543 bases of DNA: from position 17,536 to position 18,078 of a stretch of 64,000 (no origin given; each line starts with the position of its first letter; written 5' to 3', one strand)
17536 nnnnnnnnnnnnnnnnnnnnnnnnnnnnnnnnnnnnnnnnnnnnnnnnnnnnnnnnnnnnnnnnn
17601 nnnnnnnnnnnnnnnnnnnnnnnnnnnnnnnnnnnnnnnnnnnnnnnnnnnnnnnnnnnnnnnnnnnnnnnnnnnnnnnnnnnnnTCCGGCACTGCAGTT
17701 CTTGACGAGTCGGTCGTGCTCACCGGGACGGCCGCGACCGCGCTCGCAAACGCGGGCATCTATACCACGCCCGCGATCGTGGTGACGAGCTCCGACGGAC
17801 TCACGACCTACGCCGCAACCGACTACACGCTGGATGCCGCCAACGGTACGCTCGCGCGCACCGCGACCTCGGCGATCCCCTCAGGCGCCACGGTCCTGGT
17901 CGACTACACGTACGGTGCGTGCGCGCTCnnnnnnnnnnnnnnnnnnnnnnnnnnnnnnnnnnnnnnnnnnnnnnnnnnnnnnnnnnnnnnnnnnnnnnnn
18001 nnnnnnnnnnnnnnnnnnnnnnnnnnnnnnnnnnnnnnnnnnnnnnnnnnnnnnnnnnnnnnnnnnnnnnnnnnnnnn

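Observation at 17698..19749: Three copies of a ~72-aa module inserted at separate points of the FdnG-like catalytic subunit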

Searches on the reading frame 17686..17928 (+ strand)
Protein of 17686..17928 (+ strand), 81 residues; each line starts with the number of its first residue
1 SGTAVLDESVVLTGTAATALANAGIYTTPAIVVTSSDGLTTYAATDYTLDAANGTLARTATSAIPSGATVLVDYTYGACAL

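Call 6: search_protein_families(library=pfam, proteins=[window:17698-17916:+], max_evalue=1)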
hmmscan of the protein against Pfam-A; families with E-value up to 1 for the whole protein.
window:17698-17916:+ (73 aa): 1 family
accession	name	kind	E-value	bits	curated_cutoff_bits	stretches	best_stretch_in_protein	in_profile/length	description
PF13753.12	SWM_repeat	-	0.0051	17.5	27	1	4-71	16-82/86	Putative flagellar system-associated repeat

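Call 10: search_protein_families(library=ncbifam, proteins=[window:17698-17916:+], max_evalue=0.1)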
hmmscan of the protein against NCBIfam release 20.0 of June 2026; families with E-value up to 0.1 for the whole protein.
window:17698-17916:+ (73 aa): 1 family
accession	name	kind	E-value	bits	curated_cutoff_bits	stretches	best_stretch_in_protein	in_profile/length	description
NF052337.1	tail_tube_6XGR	equivalog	5.5e-09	35.8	60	1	26-73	120-169/245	phage tail tube protein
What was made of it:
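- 17698..17916 (+): Module 1 (aa 377-449, site A): phage-type decoration beta-sandwich. NF052337 E 5.5e-9 (call 10).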

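Call 11: search_solved_structures(query=A1, max_evalue=10, show_alignments=3)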
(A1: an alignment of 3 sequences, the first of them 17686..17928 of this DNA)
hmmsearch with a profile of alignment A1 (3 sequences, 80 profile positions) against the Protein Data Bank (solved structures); distinct sequences matched with E-value up to 10: 2.
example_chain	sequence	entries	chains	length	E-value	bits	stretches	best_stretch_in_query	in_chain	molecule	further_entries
7umj_AA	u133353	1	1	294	0.002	21.8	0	21-47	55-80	Lectin SfL-1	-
9cuy_O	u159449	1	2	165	1.6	12.4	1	10-50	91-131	Wedge 1 protein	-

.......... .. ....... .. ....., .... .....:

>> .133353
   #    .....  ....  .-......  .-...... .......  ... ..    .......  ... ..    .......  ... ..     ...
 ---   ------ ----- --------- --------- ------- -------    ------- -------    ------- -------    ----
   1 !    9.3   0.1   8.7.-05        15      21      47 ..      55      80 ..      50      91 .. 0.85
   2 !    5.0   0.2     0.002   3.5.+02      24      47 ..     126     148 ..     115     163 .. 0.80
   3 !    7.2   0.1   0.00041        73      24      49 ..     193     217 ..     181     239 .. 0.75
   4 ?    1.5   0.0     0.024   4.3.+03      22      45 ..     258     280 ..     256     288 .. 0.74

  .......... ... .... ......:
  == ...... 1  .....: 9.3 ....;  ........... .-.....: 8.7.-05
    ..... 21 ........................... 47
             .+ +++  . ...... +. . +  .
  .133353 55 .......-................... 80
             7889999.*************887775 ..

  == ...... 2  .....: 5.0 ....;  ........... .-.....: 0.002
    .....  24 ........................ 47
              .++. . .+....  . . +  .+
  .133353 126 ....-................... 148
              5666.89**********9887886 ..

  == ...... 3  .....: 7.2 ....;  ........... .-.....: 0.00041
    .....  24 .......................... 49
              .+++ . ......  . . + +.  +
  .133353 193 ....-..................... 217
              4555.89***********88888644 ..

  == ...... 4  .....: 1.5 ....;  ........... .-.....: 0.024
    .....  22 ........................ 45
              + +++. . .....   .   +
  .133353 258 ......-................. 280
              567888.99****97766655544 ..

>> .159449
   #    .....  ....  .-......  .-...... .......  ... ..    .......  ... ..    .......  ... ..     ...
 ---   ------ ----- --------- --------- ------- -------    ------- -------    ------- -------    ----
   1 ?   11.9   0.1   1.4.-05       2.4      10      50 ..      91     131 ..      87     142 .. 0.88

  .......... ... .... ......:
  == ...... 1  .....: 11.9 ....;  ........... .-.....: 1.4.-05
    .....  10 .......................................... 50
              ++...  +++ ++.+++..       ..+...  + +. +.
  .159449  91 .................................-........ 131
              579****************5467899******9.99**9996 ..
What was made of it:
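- Closest known: Periplasmic Sec-containing formate dehydrogenases. Different: Three inserted phage-type beta-sandwich modules that are absent from every solved FDH sequence (call 11).
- Tried and rejected: Neither is convincing (call 11).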

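Call 12: search_protein_families(library=phrogs, proteins=[window:17686-17928:+], max_evalue=0.1)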
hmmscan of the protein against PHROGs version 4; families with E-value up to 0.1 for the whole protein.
window:17686-17928:+ (81 aa): 3 families
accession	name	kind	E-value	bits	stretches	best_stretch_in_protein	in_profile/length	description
phrog_20240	-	unknown function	3.5e-07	30.9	1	29-76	116-164/272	-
phrog_18315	-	unknown function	8.3e-06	24.9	1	4-75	730-801/918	-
phrog_807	-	tail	0.00012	22.6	1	15-78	111-172/256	major tail protein with Ig-like domain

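Call 22: search_protein_representatives(alignment_id=A1)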
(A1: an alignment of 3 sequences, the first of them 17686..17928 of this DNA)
Query: 3 sequences, 80 profile positions. Proteins with E-value up to 0.001 (for the whole library): 1072; up to 1e-10: 110; up to 1e-30: 3. The best 150 are listed.
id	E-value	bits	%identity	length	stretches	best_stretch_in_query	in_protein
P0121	1.3e-37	144.1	-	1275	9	5-77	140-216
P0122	7.5e-32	125.7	-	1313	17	18-65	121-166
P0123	8.3e-32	125.6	-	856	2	5-75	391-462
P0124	6.6e-28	113.1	-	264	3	4-60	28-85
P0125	1.1e-26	109.1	-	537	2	5-76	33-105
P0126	1.2e-25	105.9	-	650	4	3-76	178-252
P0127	1.3e-22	96.1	-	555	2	20-78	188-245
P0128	5.2e-21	91.0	-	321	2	24-72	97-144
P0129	8.5e-21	90.3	-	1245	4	4-79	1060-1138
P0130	5.1e-20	87.8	-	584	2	2-78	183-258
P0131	9.1e-19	83.8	-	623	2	2-76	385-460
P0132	1.4e-18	83.2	-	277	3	18-75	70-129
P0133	2.5e-18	82.4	-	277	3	7-77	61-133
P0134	1.7e-17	79.7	-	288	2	3-75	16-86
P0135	1.7e-17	79.7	-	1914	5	22-74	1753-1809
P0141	5.0e-16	75.0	-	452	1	4-74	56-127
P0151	1.9e-14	70.0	-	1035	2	3-77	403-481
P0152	2.7e-14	69.5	-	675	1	7-76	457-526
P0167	4.5e-13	65.6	-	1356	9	29-77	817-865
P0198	1.3e-11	60.9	-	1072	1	3-76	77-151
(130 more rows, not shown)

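Call 27: search_protein_families(library=pfam, alignment_id=A4, max_evalue=0.001)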
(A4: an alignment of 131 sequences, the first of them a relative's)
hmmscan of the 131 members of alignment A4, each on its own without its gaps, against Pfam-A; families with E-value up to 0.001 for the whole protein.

A. member 1, P0123 (856 aa): 0 families

B. families by the number of members that match (of 131 scanned): 17 families
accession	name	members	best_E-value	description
PF04984.19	Phage_sheath_1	16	5.5e-25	Phage tail sheath protein subtilisin-like domain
PF17482.7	Phage_sheath_1C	8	5.4e-16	Phage tail sheath C-terminal domain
PF22671.1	Gp18_domIII_N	4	5.7e-09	Tail sheath protein Gp18 domain III N-terminal region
PF25691.1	BW3TFN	3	1.5e-11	Baseplate wedge 3 tail fiber network component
PF12571.13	Phage_tail_fib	2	2.5e-06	Phage tail-collar fibre protein, N-terminal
PF23140.1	Gp80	1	1.8e-41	Podophage GP4 fiber I protein gp80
PF07030.17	Phage_Mu_Gp36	1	8.1e-19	Bacteriophage Mu, Gp36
PF16075.10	DUF4815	1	1.9e-12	Domain of unknown function (DUF4815)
PF13385.13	Laminin_G_3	1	1.5e-07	Concanavalin A-like lectin/glucanases superfamily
PF10983.13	DUF2793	1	2.2e-06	Protein of unknown function (DUF2793)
PF00384.28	Molybdopterin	1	1.2e-05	Molybdopterin oxidoreductase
PF16656.11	Pur_ac_phosph_N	1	2.5e-05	Purple acid Phosphatase, N-terminal domain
PF13088.12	BNR_2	1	2.6e-05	BNR repeat-like domain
PF07959.18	Fucose_pyrophosphorylase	1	6.1e-05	Fucose pyrophosphorylase domain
PF03997.17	VPS28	1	0.00023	VPS28 protein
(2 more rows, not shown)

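Call 28: search_protein_families(library=phrogs, alignment_id=A4, max_evalue=0.00001)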
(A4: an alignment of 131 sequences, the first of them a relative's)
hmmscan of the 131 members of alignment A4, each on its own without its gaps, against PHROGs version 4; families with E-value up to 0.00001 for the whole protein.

A. member 1, P0123 (856 aa): 3 families
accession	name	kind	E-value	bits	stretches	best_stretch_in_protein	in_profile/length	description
phrog_18315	-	unknown function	2.9e-15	56.2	2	466-538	732-804/918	-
phrog_20240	-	unknown function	7.4e-10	39.7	1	406-463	109-165/272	-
phrog_807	-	tail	6.6e-08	33.3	0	405-472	115-180/256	major tail protein with Ig-like domain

B. families by the number of members that match (of 131 scanned): 26 families (the first 25 are shown)
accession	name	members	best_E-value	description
phrog_807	-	85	1e-73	major tail protein with Ig-like domain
phrog_18315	-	74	9.2e-21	-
phrog_20240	-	70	2.7e-76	-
phrog_23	-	21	1e-111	tail sheath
phrog_13288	-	17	1.1e-60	-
phrog_16736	-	14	5.6e-29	-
phrog_11242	-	14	1.9e-23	-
phrog_17610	-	5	1.4e-13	tail sheath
phrog_3737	-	3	4e-23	tail fiber protein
phrog_1887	-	3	1.4e-15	tail protein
phrog_1394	-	3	5.2e-12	virion structural protein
phrog_4545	-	3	3.3e-08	-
phrog_1623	-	2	9.1e-69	virion structural protein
phrog_12477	-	2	1.8e-09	-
phrog_6278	-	1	3.8e-57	-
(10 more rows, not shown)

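Call 37: search_protein_families(library=pfam, proteins=[P0121, P0122, P0129, P0135, P0151, P0167, P0198], max_evalue=0.001)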
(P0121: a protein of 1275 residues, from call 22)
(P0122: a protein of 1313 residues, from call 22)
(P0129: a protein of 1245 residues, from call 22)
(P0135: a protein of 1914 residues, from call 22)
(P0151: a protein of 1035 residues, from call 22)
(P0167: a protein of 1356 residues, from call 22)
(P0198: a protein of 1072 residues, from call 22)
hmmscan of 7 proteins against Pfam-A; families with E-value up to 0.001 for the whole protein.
P0121 (1275 aa): 0 families

P0122 (1313 aa): 3 families
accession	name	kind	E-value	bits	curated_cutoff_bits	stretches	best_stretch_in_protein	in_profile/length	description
PF03442.20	CBM_X2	-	3.3e-22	78.8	28.9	0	59-78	32-48/83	Carbohydrate binding domain X2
PF23212.2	DUF7064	-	5.1e-07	30.5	24.7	0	339-393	20-75/126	Domain of unknown function (DUF7064)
PF23263.1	C8-3_MUC4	-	3.8e-06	26.6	25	0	72-88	23-39/50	Mucin-4-like C8-3 domain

P0129 (1245 aa): 1 family
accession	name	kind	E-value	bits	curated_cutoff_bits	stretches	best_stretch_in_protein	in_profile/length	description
PF04865.19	Baseplate_J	-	5e-17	62.5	21.1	1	321-520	9-171/255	Baseplate J-like protein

P0135 (1914 aa): 5 families
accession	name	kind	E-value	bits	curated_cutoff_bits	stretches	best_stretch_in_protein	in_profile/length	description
PF04865.19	Baseplate_J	-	1.1e-14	54.8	21.1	1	491-666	6-158/255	Baseplate J-like protein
PF05203.21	Hom_end_hint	-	2.1e-07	31.6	32.1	1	675-730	1-54/228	Hom_end-associated Hint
PF13403.11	Hint_2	-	1.1e-05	26.3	28.4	1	675-732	2-58/147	Hint domain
PF01079.26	Hint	-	0.00016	21.8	29.7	1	667-782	5-116/213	Hint module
PF14623.11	Vint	-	0.00024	21.4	27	1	675-747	2-68/166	Hint-domain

P0151 (1035 aa): 0 families

P0167 (1356 aa): 1 family
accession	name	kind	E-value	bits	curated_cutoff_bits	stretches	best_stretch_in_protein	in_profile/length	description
PF04865.19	Baseplate_J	-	8e-11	42.1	21.1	1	874-991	146-253/255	Baseplate J-like protein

P0198 (1072 aa): 0 families

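Call 39: predict_structure(alignment_id=A5)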
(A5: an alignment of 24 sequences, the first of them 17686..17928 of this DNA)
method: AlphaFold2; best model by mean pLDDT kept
length: 81 residues; sequences in the alignment: 24
mean_pLDDT: 95.3   pTM: 0.83
mean pLDDT of the five models: 95.3, 95.2, 95.0, 94.7, 94.3
residues with pLDDT >= 90: 74; 70-90: 5; 50-70: 2; < 50: 0
segments of 3 or more residues with pLDDT < 50: none
pLDDT, mean of each block of 10 residues (from residue 1): 95 98 94 98 98 97 98 89 51
secondary structure, 60 per line:
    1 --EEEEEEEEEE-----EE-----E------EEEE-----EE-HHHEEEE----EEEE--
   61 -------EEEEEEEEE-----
elements in order: E3-12 E32-35 E47-50 E55-58 E68-76
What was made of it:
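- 17698..17916 (+): The module model has pLDDT 95 (call 39).
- Module model pLDDT 95.3 (call 39).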

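Call 42: fold_search(model_id=the predicted structure, library=pdb)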
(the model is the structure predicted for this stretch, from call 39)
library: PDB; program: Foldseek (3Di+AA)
matches with E <= 10: 230; with E <= 0.001: 0
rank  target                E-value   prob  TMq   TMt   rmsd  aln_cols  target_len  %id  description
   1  8rk3_f                1.9e-02  1.00  0.74  0.26   2.6        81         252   21  Bacteriophage JBD30 baseplate - composite structure (released 2024-08-14)
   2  9lw9_C                1.1e-01  0.93  0.48  0.27   4.5        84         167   17  Bacteriophage Mycofy1 proximal head-to-tail interface (C6 symmetry) (released 2025-04-16)
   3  2zuu_B                1.2e-01  0.99  0.59  0.09   4.0        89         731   15  Crystal structure of Galacto-N-biose/Lacto-N-biose I phosphorylase in complex with GlcNAc (released 2008-12-30)
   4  2zus_B                1.2e-01  0.99  0.59  0.08   4.0        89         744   15  Crystal structure of Galacto-N-biose/Lacto-N-biose I phosphorylase (released 2008-12-30)
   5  3wfz_C                1.3e-01  0.99  0.59  0.08   4.0        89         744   15  Crystal structure of Galacto-N-Biose/Lacto-N-Biose I Phosphorylase C236Y Mutant (released 2013-10-09)
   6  2zuw_C                1.6e-01  0.99  0.59  0.08   4.0        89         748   15  Crystal structure of Galacto-N-biose/Lacto-N-biose I phosphorylase in complex with GlcNAc and sulfate (released 2008-12-30)
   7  2zut_D                1.8e-01  0.99  0.62  0.09   3.3        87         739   13  Crystal structure of Galacto-N-biose/Lacto-N-biose I phosphorylase in complex with GalNAc (released 2008-12-30)
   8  2zus_D                1.8e-01  0.99  0.61  0.09   3.6        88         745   16  Crystal structure of Galacto-N-biose/Lacto-N-biose I phosphorylase (released 2008-12-30)
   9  2zuv_B                1.9e-01  0.99  0.62  0.09   3.5        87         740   15  Crystal structure of Galacto-N-biose/Lacto-N-biose I phosphorylase in complex with GlcNAc, Ethylene glycol, and nitrat (released 2008-12-30)
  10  6toa_C                1.9e-01  0.91  0.53  0.27   4.3        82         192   22  Neck of empty GTA particle computed with C6 symmetry (released 2020-07-22)
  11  3wfz_D                2.0e-01  0.99  0.62  0.09   3.5        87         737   15  Crystal structure of Galacto-N-Biose/Lacto-N-Biose I Phosphorylase C236Y Mutant (released 2013-10-09)
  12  2zuw_D                2.0e-01  0.97  0.58  0.09   4.0        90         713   16  Crystal structure of Galacto-N-biose/Lacto-N-biose I phosphorylase in complex with GlcNAc and sulfate (released 2008-12-30)
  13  3wfz_B                2.2e-01  0.99  0.63  0.09   3.3        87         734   13  Crystal structure of Galacto-N-Biose/Lacto-N-Biose I Phosphorylase C236Y Mutant (released 2013-10-09)
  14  2zuw_A                2.6e-01  0.98  0.63  0.09   3.2        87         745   14  Crystal structure of Galacto-N-biose/Lacto-N-biose I phosphorylase in complex with GlcNAc and sulfate (released 2008-12-30)
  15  2zus_C                2.6e-01  0.98  0.62  0.09   3.2        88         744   15  Crystal structure of Galacto-N-biose/Lacto-N-biose I phosphorylase (released 2008-12-30)
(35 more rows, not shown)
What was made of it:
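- YSD1 tail tube gives 0.63 (call 42). Foldseek E-values against PDB are weak (>=0.019) because the domain is small (call 42).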

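Call 55: fold_search(model_id=the predicted structure, library=viral)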
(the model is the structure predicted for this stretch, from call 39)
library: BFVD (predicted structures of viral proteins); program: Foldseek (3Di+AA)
matches with E <= 10: 649; with E <= 0.001: 2
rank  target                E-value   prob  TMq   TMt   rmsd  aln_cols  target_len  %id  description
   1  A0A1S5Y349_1          4.1e-05  1.00  0.86  0.09   1.3        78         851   36  DUF2341-containing protein [uncultured archaeal virus]
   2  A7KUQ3                5.1e-05  1.00  0.67  0.07   4.7        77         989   36  (no name in the UniProt tables at hand)
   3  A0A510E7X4            1.0e-03  1.00  0.69  0.24   3.0        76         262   16  (no name in the UniProt tables at hand)
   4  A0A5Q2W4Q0            1.3e-03  1.00  0.81  0.36   1.4        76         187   21  (no name in the UniProt tables at hand)
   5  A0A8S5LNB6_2          3.9e-03  1.00  0.50  0.08   4.2        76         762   25  Baseplate wedge protein [Siphoviridae sp. ctsf32]
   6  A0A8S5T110            4.8e-03  1.00  0.68  0.32   2.4        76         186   20  Uncharacterized protein [Myoviridae sp. ctp4Q36]
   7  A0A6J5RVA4            6.0e-03  1.00  0.79  0.20   4.4       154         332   16  Major tail protein [uncultured Caudovirales phage]
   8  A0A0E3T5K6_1          1.0e-02  1.00  0.70  0.07   2.6        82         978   18  Tail fiber [Bacillus phage Stills]
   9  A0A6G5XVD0            1.7e-02  1.00  0.57  0.13   3.9        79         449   22  (no name in the UniProt tables at hand)
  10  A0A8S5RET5            1.8e-02  1.00  0.68  0.08   2.9        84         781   24  BNR repeat-containing family member [virus sp. ctE0n6]
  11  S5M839                1.9e-02  1.00  0.70  0.07   2.8        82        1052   18  Minor structural protein [Bacillus phage Basilisk]
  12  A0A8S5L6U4            2.6e-02  1.00  0.54  0.28   3.9        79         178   23  Head to tail adaptor [Siphoviridae sp. ct45W1]
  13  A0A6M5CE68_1          3.1e-02  1.00  0.70  0.08   2.6        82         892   16  (no name in the UniProt tables at hand)
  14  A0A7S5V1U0            3.5e-02  0.80  0.40  0.04  16.7       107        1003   24  (no name in the UniProt tables at hand)
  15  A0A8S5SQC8            3.7e-02  1.00  0.68  0.28   3.1        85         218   16  Uncharacterized protein [Siphoviridae sp. ctqSm5]
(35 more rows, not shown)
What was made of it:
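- On Phage tail-tube decoration domain (NF052337 inner domain / PHROG 807 / PF27730): BFVD best 0.86 (calls 39, 42, 55).
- Best BFVD match has TMq 0.86, 36% identity, E 4e-5 (call 55).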

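Call 56: find_homologous_proteins(query=A5, max_evalue=0.00001)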
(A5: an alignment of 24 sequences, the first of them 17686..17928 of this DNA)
Query A5 (24 sequences) (81 aa, profile of the alignment): 1 proteins with E <= 0.00001 among 5717 candidates.
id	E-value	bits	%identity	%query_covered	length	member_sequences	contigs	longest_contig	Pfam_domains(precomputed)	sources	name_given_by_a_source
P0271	2.0e-9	55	53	57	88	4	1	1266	PF27730.1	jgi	-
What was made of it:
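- Tried and rejected: The word index is insensitive for this short domain (call 56).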

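Call 57: search_protein_families(library=phrogs, proteins=[P0121, P0124, P0125, P0126, P0127, P0128, P0130, P0131, P0141, P0152], max_evalue=0.00001)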
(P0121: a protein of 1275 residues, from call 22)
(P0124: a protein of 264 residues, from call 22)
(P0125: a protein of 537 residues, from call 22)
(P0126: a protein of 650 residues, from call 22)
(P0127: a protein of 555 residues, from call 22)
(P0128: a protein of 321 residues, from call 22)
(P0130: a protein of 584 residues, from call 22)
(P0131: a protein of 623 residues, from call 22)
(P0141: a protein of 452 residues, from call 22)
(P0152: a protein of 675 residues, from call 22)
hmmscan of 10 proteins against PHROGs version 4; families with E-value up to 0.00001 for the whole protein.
P0121 (1275 aa): 3 families
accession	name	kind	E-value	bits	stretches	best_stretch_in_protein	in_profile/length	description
phrog_807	-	tail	2.4e-38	133.1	2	802-869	115-184/256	major tail protein with Ig-like domain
phrog_20240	-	unknown function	2.1e-19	71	0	145-219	97-171/272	-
phrog_18315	-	unknown function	1.2e-13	50.9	0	159-211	749-801/918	-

P0124 (264 aa): 3 families
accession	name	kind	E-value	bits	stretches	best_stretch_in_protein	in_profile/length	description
phrog_18315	-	unknown function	9.2e-21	74.4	2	144-221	730-807/918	-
phrog_807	-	tail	2.4e-15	57.7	1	145-218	99-172/256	major tail protein with Ig-like domain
phrog_20240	-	unknown function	1.6e-08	35.3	0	164-224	109-172/272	-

P0125 (537 aa): 4 families
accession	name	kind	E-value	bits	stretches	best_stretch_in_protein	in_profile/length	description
phrog_1887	-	tail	1.4e-15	58.3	1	392-521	516-646/670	tail protein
phrog_18315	-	unknown function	1.8e-13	50.3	1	34-106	732-804/918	-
phrog_20240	-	unknown function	4.6e-08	33.8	1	31-108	92-168/272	-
phrog_807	-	tail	9.4e-08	32.8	0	47-108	115-174/256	major tail protein with Ig-like domain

P0126 (650 aa): 7 families
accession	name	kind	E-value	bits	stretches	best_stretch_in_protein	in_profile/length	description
phrog_23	-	tail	6.9e-108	362.5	1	1-635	19-462/496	tail sheath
phrog_20240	-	unknown function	2.7e-76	257.6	3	300-440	130-269/272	-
phrog_13288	-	unknown function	1.1e-60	205.7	1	450-644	11-204/208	-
phrog_11242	-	unknown function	1.8e-21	77.6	1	1-104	1-99/128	-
phrog_807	-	tail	2.5e-15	57.6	1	179-254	98-174/256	major tail protein with Ig-like domain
phrog_16736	-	unknown function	6.1e-14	52.9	1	549-635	2-88/101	-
phrog_18315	-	unknown function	2.4e-10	39.9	0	251-292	761-802/918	-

P0127 (555 aa): 9 families
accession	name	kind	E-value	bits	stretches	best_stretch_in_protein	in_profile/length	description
phrog_23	-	tail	4.9e-101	339.9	1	1-553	20-474/496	tail sheath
phrog_20240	-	unknown function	7e-61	207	2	187-346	109-269/272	-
phrog_13288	-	unknown function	1.5e-55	189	1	356-552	10-206/208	-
phrog_11242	-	unknown function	3.9e-20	73.2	1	1-96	2-95/128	-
phrog_807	-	tail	4.9e-17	63.2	2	100-177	97-173/256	major tail protein with Ig-like domain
phrog_16736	-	unknown function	6.5e-13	49.6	1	457-552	4-99/101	-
phrog_20365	-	unknown function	1.4e-09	38.8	1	502-550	4-52/58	-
phrog_18315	-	unknown function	6.3e-08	31.9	0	116-183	747-811/918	-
phrog_12477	-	unknown function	4.1e-06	27.9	0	1-60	2-57/88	-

P0128 (321 aa): 5 families
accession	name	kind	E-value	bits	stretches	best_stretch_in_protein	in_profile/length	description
phrog_3737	-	tail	4e-23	83.3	2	6-65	9-68/270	tail fiber protein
phrog_20240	-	unknown function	2e-12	48.1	1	97-156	114-173/272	-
phrog_807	-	tail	7.2e-10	39.8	0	97-143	120-166/256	major tail protein with Ig-like domain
phrog_4545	-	unknown function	3.3e-08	33.8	0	6-56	6-59/511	-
phrog_18315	-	unknown function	4.6e-08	32.4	0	99-164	754-819/918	-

P0130 (584 aa): 7 families
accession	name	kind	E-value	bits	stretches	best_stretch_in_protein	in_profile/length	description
phrog_23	-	tail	2.3e-70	238.8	1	3-564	18-470/496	tail sheath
phrog_20240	-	unknown function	8.7e-48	164.1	2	207-356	116-264/272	-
phrog_13288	-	unknown function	3.9e-39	135.4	1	369-564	13-203/208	-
phrog_807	-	tail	9.5e-14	52.5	1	185-257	98-172/256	major tail protein with Ig-like domain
phrog_11242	-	unknown function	2e-11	45.1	1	5-110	3-103/128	-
phrog_16736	-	unknown function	1.2e-10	42.4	1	476-563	8-95/101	-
phrog_17610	-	tail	8.6e-10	38.1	1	345-553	897-1103/1135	tail sheath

P0131 (623 aa): 3 families
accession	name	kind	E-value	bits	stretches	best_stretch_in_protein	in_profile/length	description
phrog_807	-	tail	4.3e-15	56.9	2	315-391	93-162/256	major tail protein with Ig-like domain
phrog_18315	-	unknown function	5.1e-13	48.8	1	385-472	728-815/918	-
phrog_20240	-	unknown function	5.6e-09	36.8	0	309-393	82-164/272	-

P0141 (452 aa): 2 families
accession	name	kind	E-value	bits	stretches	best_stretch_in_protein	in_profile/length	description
phrog_807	-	tail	9.2e-07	29.6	1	57-128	99-170/256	major tail protein with Ig-like domain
phrog_18315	-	unknown function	5.2e-06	25.6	1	56-128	730-802/918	-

P0152 (675 aa): 1 family
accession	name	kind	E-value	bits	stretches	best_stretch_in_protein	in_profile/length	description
phrog_1887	-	tail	3.6e-09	37.1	1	589-660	575-646/670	tail protein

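Call 67: search_protein_families(library=ncbifam, alignment_id=A4, max_evalue=1e-25)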
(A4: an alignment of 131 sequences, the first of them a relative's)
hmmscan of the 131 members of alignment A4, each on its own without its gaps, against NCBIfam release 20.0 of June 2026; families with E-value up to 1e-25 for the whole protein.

A. member 1, P0123 (856 aa): 0 families

B. families by the number of members that match (of 131 scanned): 4 families
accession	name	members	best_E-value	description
NF052337.1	tail_tube_6XGR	11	5e-80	phage tail tube protein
TIGR01553.1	formate-DH-alph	1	2.1e-41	formate dehydrogenase-N subunit alpha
NF041513.1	formate_DH_Act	1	7.5e-34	formate dehydrogenase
TIGR01591.1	Fdh-alpha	1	3.7e-26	formate dehydrogenase subunit alpha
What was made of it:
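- The named carriers are tail sheath (21 PHROG 23 hits; 16 Phage_sheath_1), full-length tail tube (11 at E<=1e-25) and Baseplate_J (calls 27, 28, 37, 67).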
